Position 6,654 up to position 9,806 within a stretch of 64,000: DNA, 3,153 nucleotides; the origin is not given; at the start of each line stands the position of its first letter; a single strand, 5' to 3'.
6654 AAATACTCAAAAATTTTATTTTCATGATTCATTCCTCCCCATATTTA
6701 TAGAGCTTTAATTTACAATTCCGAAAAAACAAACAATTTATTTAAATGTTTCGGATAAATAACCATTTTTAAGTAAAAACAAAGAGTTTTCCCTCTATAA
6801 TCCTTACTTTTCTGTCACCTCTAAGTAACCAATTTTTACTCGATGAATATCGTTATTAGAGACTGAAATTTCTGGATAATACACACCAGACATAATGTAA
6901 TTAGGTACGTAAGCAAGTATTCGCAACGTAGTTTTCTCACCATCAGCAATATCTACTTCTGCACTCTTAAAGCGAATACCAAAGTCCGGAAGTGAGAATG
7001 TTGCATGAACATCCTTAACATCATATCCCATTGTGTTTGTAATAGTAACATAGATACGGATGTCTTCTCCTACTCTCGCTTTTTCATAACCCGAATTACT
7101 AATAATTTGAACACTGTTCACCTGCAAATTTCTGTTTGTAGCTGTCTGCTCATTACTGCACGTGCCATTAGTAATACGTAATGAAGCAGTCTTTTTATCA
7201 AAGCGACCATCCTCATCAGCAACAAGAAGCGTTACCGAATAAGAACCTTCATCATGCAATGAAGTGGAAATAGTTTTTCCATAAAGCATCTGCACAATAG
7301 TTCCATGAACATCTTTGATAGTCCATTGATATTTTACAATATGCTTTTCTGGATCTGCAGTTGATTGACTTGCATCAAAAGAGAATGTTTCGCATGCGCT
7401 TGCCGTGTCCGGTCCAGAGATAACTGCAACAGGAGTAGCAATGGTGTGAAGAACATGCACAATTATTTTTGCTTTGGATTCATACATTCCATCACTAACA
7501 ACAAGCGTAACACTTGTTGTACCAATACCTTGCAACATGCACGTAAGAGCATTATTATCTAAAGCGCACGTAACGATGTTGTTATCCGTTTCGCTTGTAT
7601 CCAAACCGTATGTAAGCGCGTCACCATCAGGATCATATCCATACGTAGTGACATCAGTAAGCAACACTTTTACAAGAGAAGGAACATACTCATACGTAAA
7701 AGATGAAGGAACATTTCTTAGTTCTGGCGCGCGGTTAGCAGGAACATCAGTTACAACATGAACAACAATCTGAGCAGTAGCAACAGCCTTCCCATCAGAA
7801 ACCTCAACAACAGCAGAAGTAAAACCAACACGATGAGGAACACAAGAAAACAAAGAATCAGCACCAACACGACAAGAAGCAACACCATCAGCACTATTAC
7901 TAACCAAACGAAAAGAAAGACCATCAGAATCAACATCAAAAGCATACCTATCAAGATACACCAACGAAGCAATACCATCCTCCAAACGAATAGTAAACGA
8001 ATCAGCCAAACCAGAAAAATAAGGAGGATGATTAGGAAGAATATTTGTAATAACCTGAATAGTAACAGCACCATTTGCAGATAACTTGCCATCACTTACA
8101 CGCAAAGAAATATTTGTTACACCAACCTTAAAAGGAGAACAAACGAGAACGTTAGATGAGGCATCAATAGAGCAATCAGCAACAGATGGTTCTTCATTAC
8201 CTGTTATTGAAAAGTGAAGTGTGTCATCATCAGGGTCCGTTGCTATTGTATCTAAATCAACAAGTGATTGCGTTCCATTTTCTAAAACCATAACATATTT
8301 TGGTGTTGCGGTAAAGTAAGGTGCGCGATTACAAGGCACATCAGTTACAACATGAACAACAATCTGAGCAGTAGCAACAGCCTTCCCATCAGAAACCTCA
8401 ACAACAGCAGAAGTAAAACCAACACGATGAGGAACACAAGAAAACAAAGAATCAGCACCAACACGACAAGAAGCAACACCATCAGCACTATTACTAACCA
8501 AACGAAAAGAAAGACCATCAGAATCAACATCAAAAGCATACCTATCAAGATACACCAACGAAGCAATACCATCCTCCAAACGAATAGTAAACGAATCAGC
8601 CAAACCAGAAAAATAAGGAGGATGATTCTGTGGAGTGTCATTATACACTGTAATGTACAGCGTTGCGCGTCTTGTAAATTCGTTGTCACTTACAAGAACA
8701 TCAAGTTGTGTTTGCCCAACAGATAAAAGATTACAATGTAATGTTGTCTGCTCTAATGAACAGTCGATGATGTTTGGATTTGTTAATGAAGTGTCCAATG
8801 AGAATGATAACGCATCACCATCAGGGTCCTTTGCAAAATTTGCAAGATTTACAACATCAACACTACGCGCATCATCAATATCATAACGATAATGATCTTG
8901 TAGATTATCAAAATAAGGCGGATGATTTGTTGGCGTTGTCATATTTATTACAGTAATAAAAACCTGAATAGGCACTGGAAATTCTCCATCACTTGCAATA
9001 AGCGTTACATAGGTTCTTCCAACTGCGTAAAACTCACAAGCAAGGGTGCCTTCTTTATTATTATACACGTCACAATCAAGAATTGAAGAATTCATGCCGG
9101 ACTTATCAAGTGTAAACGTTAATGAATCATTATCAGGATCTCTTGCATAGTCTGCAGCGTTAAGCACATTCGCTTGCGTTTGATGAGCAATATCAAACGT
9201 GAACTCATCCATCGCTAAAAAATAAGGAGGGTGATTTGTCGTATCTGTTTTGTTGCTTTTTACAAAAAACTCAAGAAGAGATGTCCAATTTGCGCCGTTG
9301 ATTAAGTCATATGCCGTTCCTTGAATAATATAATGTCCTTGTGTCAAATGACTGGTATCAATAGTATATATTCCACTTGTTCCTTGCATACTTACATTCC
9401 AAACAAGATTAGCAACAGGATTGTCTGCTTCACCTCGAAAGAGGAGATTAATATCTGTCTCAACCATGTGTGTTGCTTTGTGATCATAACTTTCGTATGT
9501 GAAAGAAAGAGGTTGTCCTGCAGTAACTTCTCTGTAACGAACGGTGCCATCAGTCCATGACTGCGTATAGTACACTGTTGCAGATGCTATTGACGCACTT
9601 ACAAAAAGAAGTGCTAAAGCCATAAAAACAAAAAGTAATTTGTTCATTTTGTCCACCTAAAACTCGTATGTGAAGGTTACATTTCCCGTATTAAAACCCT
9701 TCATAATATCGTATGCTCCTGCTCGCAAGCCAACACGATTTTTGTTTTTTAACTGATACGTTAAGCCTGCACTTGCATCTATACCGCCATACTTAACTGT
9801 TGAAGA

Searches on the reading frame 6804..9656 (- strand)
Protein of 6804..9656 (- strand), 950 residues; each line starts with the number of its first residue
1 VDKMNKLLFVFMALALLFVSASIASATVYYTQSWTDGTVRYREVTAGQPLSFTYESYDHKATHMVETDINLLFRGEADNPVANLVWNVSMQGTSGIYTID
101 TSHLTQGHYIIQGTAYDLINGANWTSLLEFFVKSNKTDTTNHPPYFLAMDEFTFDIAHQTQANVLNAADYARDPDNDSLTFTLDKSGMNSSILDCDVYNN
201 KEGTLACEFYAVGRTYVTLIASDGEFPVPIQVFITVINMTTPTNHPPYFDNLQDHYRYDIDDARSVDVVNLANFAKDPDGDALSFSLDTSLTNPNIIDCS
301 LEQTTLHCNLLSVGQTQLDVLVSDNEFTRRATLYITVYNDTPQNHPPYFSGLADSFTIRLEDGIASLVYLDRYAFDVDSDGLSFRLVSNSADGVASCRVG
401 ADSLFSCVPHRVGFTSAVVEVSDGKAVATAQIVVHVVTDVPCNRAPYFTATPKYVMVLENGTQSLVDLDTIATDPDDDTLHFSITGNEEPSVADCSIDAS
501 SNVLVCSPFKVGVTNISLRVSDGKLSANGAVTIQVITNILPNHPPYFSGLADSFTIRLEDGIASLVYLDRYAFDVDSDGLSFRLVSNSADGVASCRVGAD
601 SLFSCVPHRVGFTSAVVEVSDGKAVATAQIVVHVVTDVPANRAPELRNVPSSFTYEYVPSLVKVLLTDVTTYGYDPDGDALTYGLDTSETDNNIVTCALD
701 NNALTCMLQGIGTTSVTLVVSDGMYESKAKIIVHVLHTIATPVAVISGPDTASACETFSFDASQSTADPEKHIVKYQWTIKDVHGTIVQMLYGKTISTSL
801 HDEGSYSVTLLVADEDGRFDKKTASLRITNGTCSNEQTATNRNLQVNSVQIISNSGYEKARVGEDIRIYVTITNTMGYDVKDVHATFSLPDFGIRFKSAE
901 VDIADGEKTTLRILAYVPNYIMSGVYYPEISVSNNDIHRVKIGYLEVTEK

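Call 20: search_protein_families(library=pfam, proteins=[window:6804-9656:-], max_evalue=0.00001)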
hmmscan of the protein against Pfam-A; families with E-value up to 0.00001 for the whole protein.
window:6804-9656:- (950 aa): 3 families
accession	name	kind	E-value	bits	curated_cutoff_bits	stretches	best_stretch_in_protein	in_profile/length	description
PF17963.7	Big_9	-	2.1e-19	70.6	23.6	0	443-533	1-88/89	Bacterial Ig domain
PF18911.6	PKD_4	-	1.8e-10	41.2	27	1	740-828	2-83/85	PKD domain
PF17803.7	Cadherin_4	-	3.4e-07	31.1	25.1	0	241-289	8-53/71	Bacterial cadherin-like domain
